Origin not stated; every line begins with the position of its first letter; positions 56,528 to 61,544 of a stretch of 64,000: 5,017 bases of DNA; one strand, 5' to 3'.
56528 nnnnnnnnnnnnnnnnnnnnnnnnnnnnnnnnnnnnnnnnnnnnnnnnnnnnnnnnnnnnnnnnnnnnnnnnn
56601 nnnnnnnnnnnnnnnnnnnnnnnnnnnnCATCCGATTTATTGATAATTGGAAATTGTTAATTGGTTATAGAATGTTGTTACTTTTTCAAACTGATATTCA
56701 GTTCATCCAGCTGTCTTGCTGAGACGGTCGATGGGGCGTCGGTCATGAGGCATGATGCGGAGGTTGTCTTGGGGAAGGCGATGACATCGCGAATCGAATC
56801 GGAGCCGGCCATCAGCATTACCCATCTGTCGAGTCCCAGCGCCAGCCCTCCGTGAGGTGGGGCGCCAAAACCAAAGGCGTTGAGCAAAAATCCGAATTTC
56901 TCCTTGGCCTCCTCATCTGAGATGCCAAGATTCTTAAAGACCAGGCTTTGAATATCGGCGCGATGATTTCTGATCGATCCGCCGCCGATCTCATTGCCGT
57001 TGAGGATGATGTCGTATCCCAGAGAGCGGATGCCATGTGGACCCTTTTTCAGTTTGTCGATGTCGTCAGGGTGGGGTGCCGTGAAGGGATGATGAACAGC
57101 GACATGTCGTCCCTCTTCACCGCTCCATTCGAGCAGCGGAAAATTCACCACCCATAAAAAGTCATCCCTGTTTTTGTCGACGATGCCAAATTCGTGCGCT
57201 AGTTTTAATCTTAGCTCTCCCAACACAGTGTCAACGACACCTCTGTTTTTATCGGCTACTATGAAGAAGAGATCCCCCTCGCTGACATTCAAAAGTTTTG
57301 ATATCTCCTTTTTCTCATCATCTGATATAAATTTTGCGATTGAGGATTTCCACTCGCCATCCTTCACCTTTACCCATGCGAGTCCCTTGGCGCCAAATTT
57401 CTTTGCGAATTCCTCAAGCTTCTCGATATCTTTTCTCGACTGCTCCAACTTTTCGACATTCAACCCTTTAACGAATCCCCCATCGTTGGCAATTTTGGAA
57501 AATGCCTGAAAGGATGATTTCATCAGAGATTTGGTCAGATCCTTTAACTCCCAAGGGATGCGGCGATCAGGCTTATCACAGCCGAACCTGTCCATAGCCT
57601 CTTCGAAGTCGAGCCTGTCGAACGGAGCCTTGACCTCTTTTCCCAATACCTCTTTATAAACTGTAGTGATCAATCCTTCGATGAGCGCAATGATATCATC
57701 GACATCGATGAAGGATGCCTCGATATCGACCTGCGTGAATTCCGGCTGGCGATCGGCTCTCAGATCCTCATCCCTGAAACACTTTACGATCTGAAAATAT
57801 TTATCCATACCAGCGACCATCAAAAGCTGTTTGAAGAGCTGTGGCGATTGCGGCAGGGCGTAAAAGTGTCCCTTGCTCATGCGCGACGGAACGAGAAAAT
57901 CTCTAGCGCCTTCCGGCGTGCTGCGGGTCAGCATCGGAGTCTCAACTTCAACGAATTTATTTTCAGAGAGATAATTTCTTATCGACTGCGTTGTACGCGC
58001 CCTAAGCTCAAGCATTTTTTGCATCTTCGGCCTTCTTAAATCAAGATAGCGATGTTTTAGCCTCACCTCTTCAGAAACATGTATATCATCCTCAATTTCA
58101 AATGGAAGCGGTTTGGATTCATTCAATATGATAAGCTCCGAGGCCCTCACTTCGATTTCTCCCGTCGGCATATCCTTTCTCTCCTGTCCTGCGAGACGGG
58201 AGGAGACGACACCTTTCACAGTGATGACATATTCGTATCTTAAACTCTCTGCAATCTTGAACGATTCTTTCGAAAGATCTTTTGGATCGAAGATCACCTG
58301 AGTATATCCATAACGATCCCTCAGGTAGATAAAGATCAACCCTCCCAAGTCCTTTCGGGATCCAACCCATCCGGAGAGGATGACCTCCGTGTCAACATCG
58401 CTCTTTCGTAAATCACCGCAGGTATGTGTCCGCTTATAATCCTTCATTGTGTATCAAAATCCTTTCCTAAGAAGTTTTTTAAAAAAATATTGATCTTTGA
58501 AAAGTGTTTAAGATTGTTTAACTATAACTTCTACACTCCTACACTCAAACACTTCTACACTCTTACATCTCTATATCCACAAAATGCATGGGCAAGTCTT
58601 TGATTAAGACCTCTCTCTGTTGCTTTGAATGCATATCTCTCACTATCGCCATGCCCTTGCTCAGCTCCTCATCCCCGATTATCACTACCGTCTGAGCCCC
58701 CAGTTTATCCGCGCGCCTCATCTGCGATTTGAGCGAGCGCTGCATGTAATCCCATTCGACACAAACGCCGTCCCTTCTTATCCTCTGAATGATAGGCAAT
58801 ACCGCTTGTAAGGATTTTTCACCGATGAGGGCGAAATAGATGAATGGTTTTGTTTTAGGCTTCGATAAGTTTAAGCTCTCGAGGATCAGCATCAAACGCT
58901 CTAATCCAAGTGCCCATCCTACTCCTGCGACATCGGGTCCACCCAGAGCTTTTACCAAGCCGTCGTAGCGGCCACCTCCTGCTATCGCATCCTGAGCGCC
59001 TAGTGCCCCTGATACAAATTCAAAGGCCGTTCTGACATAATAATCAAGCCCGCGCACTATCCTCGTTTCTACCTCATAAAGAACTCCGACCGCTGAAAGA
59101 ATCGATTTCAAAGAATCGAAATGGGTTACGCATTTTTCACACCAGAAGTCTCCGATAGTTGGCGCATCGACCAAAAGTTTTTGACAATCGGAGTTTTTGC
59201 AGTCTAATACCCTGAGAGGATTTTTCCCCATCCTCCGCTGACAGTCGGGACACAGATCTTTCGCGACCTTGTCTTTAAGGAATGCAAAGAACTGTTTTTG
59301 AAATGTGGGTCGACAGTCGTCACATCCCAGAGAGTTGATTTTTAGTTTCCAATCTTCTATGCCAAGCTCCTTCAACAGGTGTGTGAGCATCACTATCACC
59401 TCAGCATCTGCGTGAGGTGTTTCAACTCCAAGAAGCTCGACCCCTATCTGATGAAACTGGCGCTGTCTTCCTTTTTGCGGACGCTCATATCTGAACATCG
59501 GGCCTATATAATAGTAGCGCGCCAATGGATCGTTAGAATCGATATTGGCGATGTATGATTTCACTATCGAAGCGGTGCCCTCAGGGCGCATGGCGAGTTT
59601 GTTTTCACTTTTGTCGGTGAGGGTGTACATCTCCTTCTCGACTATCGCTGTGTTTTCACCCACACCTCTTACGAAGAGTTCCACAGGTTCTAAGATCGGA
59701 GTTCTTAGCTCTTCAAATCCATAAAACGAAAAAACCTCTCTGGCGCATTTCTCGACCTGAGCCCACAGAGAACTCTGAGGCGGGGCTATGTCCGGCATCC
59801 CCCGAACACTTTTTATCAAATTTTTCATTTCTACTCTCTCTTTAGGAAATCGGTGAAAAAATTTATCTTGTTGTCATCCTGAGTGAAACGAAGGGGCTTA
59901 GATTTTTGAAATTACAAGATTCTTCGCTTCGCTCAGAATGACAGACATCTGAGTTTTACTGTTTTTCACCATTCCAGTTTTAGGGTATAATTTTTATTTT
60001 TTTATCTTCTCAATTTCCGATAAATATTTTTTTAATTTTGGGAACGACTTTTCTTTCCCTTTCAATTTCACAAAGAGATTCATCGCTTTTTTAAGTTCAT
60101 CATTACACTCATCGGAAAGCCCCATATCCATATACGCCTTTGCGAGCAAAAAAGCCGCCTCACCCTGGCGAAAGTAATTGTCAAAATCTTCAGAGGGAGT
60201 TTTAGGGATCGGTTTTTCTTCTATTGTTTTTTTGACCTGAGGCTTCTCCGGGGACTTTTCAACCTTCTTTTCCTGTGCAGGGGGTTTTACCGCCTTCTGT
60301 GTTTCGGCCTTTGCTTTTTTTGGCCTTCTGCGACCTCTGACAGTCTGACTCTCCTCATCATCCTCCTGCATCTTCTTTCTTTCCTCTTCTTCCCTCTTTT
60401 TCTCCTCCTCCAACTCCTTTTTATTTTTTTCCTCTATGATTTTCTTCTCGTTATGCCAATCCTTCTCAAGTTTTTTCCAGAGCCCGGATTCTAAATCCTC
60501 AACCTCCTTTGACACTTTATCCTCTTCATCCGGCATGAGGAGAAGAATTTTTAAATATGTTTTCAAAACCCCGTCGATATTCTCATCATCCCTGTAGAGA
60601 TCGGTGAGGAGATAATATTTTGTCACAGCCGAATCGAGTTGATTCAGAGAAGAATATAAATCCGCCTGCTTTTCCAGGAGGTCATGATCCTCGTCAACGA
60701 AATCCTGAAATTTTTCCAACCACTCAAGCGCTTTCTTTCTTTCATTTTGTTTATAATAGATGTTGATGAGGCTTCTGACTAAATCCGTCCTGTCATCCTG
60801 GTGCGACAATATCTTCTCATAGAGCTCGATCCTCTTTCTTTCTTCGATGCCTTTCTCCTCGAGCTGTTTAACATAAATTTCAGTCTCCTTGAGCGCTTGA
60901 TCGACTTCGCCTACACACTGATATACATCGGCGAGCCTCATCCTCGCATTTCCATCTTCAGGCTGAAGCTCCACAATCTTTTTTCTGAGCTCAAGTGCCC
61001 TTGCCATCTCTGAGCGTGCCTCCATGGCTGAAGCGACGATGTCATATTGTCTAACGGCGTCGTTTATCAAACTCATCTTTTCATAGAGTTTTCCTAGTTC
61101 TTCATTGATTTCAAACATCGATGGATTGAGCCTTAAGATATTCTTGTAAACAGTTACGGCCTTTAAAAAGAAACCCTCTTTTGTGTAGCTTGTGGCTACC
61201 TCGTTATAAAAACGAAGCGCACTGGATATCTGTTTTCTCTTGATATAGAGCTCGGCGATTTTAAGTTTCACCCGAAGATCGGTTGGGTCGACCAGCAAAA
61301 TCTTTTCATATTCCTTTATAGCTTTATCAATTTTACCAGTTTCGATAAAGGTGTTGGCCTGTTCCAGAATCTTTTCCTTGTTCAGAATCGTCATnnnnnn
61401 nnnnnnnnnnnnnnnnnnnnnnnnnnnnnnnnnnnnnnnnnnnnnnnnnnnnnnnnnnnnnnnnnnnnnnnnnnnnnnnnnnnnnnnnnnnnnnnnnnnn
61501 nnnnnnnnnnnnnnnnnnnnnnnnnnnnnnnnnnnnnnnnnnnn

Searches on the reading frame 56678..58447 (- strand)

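Call 40: search_protein_families(library=pfam, proteins=[window:56678-58447:-], max_evalue=0.0001)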
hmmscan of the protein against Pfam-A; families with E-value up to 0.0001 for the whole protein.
window:56678-58447:- (589 aa): 4 families
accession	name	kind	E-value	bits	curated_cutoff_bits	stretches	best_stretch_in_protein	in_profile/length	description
PF00152.25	tRNA-synt_2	-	1.3e-122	409.2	25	1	125-561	1-307/308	tRNA synthetases class II (D, K and N)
PF02938.19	GAD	-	8.6e-24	84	23.4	1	316-406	1-93/95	GAD domain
PF01336.31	tRNA_anti-codon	-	3.9e-14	52.8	27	1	22-108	1-75/75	OB-fold nucleic acid binding domain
PF01409.25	tRNA-synt_2d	-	8.1e-05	22.6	19.8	0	216-276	104-162/246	tRNA synthetases class II core domain (F)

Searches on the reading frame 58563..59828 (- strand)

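Call 40: search_protein_families(library=pfam, proteins=[window:58563-59828:-], max_evalue=0.0001)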
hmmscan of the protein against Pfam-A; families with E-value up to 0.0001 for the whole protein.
window:58563-59828:- (421 aa): 5 families
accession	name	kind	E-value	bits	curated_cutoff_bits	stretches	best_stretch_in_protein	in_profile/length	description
PF13393.11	tRNA-synt_His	-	4.1e-44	151.5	25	1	10-312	1-308/308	Histidyl-tRNA synthetase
PF00587.30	tRNA-synt_2b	-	8.1e-12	46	29.3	1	68-297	1-147/179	tRNA synthetase class II core domain (G, H, P, S and T)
PF03129.25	HGTP_anticodon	-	3.5e-11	43.6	21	1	337-413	9-88/94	Anticodon binding domain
PF00152.25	tRNA-synt_2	-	3.8e-07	29.9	25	0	103-157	92-145/308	tRNA synthetases class II (D, K and N)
PF01409.25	tRNA-synt_2d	-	5.5e-05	23.2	19.8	0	21-164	18-162/246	tRNA synthetases class II core domain (F)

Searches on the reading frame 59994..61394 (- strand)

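Call 40: search_protein_families(library=pfam, proteins=[window:59994-61394:-], max_evalue=0.0001)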
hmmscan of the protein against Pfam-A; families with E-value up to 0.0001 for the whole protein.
window:59994-61394:- (466 aa): 14 families
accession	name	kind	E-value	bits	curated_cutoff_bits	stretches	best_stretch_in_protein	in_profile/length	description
PF14559.12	TPR_19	-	1.2e-20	74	25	1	17-67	2-52/68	Tetratricopeptide repeat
PF13428.12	TPR_14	-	2.6e-14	52.7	23.5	0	12-49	7-44/44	Tetratricopeptide repeat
PF07719.23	TPR_2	-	1.2e-11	44.2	27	0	12-39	7-34/34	Tetratricopeptide repeat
PF13414.12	TPR_11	-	2.2e-11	43.7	26.8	0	70-107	4-41/42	TPR repeat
PF13432.12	TPR_16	-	1.5e-08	35.4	32.7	0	10-69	1-60/65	Tetratricopeptide repeat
PF13424.12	TPR_12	-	1.5e-07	31.9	30.1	0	125-168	21-65/77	Tetratricopeptide repeat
PF00515.34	TPR_1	-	1.5e-07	31.3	27.8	0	13-39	8-34/34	Tetratricopeptide repeat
PF24575.1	TPR_Slam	-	1.7e-07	32.1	35.2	0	12-59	53-100/104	Surface lipoprotein assembly modifier, N-terminal TPR repeats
PF13431.12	TPR_17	-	3.7e-07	30.3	24.4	0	138-168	3-33/34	Tetratricopeptide repeat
PF12895.13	ANAPC3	-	9.1e-07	29.5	27.2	0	189-229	9-49/82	Anaphase-promoting complex, cyclosome, subunit 3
PF13181.12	TPR_8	-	1.9e-06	28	25.7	0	13-38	8-33/34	Tetratricopeptide repeat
PF13371.12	TPR_9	-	1.9e-05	25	35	0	125-180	6-61/73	Tetratricopeptide repeat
PF13174.12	TPR_6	-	2.2e-05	25.2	26.3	0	44-70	4-30/33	Tetratricopeptide repeat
PF13176.12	TPR_7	-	5.1e-05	23.5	27.9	0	261-293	3-35/36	Tetratricopeptide repeat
